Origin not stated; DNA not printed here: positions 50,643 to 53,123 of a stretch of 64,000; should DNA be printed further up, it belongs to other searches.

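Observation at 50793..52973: One ORF fuses a parvulin PPIase, an anaerobic sulfatase-maturating enzyme (radical SAM/SPASM) and a SecA-type SEC-C zinc tail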

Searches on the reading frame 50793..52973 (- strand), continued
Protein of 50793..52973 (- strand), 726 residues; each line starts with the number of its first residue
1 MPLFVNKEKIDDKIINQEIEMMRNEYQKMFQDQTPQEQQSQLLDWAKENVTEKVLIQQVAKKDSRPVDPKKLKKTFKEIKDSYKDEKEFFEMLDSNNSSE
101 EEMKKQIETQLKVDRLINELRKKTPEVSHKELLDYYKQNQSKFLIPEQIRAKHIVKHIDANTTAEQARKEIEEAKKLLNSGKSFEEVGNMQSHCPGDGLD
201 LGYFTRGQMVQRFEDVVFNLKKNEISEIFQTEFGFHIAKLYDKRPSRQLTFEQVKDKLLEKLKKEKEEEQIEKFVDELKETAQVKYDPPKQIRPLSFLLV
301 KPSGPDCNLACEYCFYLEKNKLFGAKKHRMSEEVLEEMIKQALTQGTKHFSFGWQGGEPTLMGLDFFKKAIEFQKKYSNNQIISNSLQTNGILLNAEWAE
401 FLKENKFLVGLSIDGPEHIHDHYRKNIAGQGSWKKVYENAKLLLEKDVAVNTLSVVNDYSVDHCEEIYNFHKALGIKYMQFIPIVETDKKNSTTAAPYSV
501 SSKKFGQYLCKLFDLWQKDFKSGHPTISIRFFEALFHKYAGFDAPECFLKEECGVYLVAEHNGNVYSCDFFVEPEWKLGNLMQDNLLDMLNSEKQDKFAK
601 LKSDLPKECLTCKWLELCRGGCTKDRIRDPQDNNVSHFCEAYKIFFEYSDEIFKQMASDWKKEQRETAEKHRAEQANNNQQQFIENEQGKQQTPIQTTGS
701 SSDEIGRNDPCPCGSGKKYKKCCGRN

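Call 10: find_encoding_contigs(protein=P0062, flank=8000, max_places=2)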
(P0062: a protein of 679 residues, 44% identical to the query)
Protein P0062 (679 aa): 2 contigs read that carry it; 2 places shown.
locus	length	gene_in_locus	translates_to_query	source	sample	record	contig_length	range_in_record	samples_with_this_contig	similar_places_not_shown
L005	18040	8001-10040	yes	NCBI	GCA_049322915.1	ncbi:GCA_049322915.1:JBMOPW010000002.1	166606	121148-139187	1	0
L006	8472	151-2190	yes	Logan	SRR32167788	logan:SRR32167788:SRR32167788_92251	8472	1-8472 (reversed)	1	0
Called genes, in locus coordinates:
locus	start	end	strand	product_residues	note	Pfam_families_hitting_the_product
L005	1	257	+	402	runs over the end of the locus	PF00817:IMS, PF11798:IMS_HHH, PF21999:IMS_HHH_1 (faint), PF11799:IMS_C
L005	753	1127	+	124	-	-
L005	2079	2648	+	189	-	PF00881:Nitroreductase, PF14512:TM1586_NiRdase (faint)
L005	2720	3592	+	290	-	PF00656:Peptidase_C14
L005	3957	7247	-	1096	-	PF00931:NB-ARC, PF24885:TPR_NPHP3, PF13374:TPR_10, PF13424:TPR_12, PF13424:TPR_12, PF13424:TPR_12, PF13424:TPR_12, PF24885:TPR_NPHP3, +31 more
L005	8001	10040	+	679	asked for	PF13624:SurA_N_3 (weak), PF13145:Rotamase_2, PF13616:Rotamase_3, PF00639:Rotamase, PF04055:Radical_SAM, PF13186:SPASM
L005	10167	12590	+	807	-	PF11790:Glyco_hydro_cc (weak), PF13860:FlgD_ig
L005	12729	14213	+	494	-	PF01547:SBP_bac_1, PF13416:SBP_bac_8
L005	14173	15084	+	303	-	PF00528:BPD_transp_1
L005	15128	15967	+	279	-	PF00528:BPD_transp_1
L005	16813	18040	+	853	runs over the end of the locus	PF11897:DUF3417, PF00343:Phosphorylase, PF28476:GlgP_C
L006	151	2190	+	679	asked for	PF13624:SurA_N_3 (weak), PF13145:Rotamase_2, PF13616:Rotamase_3, PF00639:Rotamase, PF04055:Radical_SAM, PF13186:SPASM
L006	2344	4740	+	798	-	PF11790:Glyco_hydro_cc (weak), PF13860:FlgD_ig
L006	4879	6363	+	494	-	PF01547:SBP_bac_1, PF13416:SBP_bac_8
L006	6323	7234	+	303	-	PF00528:BPD_transp_1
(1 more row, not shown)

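Call 12: search_solved_structures(query=window:50793-52973:-, max_evalue=0.001, show_alignments=2)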
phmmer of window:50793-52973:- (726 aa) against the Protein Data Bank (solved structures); distinct sequences matched with E-value up to 0.001: 74 (the best 60 are shown).
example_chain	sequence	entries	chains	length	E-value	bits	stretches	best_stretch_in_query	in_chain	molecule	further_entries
4k36_A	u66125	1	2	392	5.7e-82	279.6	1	294-665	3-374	Anaerobic sulfatase-maturating enzyme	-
4k37_A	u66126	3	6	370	2.5e-81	277.5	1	294-650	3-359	Anaerobic sulfatase-maturating enzyme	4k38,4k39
5wgg_A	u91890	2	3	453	6.5e-21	77.8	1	249-635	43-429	Radical SAM domain protein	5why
9gm3_A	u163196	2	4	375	3.3e-18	68.9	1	296-629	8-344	ChlB radical SAM domain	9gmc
6xd8_A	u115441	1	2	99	2.2e-13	52.9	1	163-242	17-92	Foldase protein PrsA 1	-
3rfw_A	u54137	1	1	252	2.3e-11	46.2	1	123-286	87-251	Cell-binding factor 2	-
6vj4_A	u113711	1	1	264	3.2e-11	45.8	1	37-304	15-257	Peptidylprolyl isomerase PrsA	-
2lj4_A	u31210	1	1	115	4e-11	45.4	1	160-239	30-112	Peptidyl-prolyl cis-trans isomerase/rotamase, putative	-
6bhf_A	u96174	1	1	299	4.2e-11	45.4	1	87-284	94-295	Putative peptidyl-prolyl cis-trans isomerase HP_0175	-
5ez1_A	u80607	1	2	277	4.5e-11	45.3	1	89-284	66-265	Putative peptidyl-prolyl cis-trans isomerase HP_0175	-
1m5y_A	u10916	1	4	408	4.8e-11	45.2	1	140-285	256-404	Survival protein surA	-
9hg5_F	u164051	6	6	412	5e-11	45.1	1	140-285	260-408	Chaperone SurA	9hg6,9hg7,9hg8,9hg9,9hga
8pz1_F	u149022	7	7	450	7.4e-11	44.5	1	140-285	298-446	Chaperone SurA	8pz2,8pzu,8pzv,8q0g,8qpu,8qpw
8qpv_F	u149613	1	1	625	2.4e-10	42.8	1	140-285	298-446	Chaperone SurA,Outer membrane protein X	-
8qp5_P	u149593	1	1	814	6e-10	41.6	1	140-285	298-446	Chaperone SurA,Serine protease EspP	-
4wo7_A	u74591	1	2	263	1.4e-08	37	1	56-280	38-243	Foldase protein PrsA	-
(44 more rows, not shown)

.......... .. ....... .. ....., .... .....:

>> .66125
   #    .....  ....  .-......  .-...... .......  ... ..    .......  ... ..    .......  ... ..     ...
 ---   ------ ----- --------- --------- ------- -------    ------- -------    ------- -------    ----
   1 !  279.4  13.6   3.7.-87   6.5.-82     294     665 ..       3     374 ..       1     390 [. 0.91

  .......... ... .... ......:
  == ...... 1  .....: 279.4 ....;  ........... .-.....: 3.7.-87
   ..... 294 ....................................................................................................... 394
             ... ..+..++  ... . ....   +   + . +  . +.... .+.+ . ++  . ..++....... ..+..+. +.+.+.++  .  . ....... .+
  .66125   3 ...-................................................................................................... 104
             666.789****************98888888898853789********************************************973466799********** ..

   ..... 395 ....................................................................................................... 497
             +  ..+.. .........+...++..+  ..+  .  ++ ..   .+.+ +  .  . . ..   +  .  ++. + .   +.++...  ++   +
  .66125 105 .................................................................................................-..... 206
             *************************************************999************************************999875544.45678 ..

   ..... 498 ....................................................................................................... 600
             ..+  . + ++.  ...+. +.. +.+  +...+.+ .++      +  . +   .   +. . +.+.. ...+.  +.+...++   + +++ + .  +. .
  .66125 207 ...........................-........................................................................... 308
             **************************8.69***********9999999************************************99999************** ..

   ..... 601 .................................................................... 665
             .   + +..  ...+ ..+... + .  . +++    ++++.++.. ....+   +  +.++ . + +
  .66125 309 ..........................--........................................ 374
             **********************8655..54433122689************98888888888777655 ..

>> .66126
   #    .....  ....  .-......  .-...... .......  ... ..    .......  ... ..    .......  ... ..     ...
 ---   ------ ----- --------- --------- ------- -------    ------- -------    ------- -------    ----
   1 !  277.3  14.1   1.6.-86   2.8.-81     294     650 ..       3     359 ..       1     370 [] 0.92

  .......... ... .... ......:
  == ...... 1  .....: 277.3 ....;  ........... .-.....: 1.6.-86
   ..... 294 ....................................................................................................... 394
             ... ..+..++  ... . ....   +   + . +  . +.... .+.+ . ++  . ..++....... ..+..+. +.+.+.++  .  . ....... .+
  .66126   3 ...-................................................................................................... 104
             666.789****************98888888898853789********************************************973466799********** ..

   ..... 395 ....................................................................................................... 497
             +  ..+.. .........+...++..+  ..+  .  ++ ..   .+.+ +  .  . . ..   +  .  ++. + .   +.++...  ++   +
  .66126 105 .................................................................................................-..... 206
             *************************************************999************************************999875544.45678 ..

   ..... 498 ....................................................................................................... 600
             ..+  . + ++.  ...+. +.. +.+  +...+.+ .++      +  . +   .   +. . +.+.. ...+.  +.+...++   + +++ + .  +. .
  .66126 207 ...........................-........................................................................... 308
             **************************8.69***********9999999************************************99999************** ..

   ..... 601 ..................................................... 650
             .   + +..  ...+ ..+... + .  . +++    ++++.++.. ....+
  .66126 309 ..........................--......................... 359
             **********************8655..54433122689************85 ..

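Call 13: find_encoding_contigs(protein=P0001, flank=10000, max_places=2)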
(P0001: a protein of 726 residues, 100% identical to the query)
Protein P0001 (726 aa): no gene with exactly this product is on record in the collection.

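Call 21: find_related_loci(query=A1, collection=genome_contigs, flank=10000)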
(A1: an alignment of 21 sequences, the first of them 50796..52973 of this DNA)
Query A1 (726 aa) in genome_contigs; peptide patterns used: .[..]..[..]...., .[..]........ (x = any residue, [..] = any of these).
600 stretches matched a pattern (row limit reached: there are more); 592 encode a relative of the query (tblastn E <= 1e-3); the best 80 are kept; 80 distinct loci.
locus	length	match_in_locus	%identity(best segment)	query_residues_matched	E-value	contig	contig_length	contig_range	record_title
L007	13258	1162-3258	52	1-724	0e+0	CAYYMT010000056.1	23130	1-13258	MAG TPA_asm: uncultured bacterium isolate SRP332253_co1_229 genome assembly, contig: NODE_3453_length_23130_cov_6.195146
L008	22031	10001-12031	44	1-661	0e+0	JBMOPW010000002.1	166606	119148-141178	MAG: Candidatus Zhuqueibacterota bacterium isolate Betzabe_MAG138 MAG138_2, whole genome shotgun sequence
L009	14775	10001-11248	55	289-724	6e-169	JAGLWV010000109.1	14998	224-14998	MAG: Candidatus Aminicenantes bacterium isolate RS_12_32 ZL285.bin.32.fa_109, whole genome shotgun sequence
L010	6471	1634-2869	56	295-724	2e-166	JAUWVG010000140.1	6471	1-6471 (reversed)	MAG: Candidatus Aminicenantes bacterium isolate CSMAG_2626 CSMAG_2626_k141_740054_length_6471_cov_12.4224, whole genome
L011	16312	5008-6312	54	273-726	4e-165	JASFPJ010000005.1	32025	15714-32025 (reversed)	MAG: Candidatus Aminicenantes bacterium isolate D0819M58metaG_Bin_295 D0819M58metaG_FD_scaffold_59_c1, whole genome shot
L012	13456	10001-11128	62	290-664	7e-165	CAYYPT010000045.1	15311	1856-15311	MAG TPA_asm: uncultured bacterium isolate binchicken_co184_744 genome assembly, contig: NODE_6959_length_15311_cov_11.44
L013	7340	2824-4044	54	290-725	1e-160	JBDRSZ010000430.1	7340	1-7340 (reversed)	MAG: bacterium isolate MEGAHIT-group-3.41 k141_210022, whole genome shotgun sequence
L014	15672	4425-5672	52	291-725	5e-159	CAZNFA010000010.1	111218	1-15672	MAG TPA_asm: uncultured Planctomycetales bacterium isolate SRP068000_co1_607 genome assembly, contig: NODE_88_length_111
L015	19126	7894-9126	52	290-725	8e-159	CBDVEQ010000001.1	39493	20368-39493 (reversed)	MAG TPA_asm: uncultured bacterium isolate SRR22302360_binner13_Refined_25 genome assembly, contig: ERZ25073602.132, whol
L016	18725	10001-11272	54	289-725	1e-158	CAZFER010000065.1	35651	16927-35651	MAG TPA_asm: uncultured bacterium isolate SRP141376_co4_53 genome assembly, contig: NODE_2104_length_35651_cov_8.567395,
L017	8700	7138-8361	52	293-725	9e-159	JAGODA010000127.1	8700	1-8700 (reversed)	MAG: Spirochaetes bacterium isolate Go_SlDig_bin_136 Go_SlDig_25322_length_8700_cov_4.022862, whole genome shotgun seque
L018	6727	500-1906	50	241-725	5e-159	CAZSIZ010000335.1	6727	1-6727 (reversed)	MAG TPA_asm: uncultured bacterium isolate SRP077602_co8_260 genome assembly, contig: NODE_15243_length_6727_cov_4.386841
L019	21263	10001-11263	55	289-725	3e-158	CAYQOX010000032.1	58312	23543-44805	MAG TPA_asm: uncultured bacterium isolate SRP141376_co2_274 genome assembly, contig: NODE_1346_length_58312_cov_7.907239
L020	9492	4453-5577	61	292-665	3e-158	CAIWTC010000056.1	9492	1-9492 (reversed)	MAG: uncultured Ignavibacteriales bacterium isolate LJ-5-9m_bin-0204 genome assembly, contig: bin-0204:056/780, whole ge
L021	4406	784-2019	52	291-725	2e-161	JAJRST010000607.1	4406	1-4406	MAG: bacterium isolate Dive96_bin1.135 k141_4205586, whole genome shotgun sequence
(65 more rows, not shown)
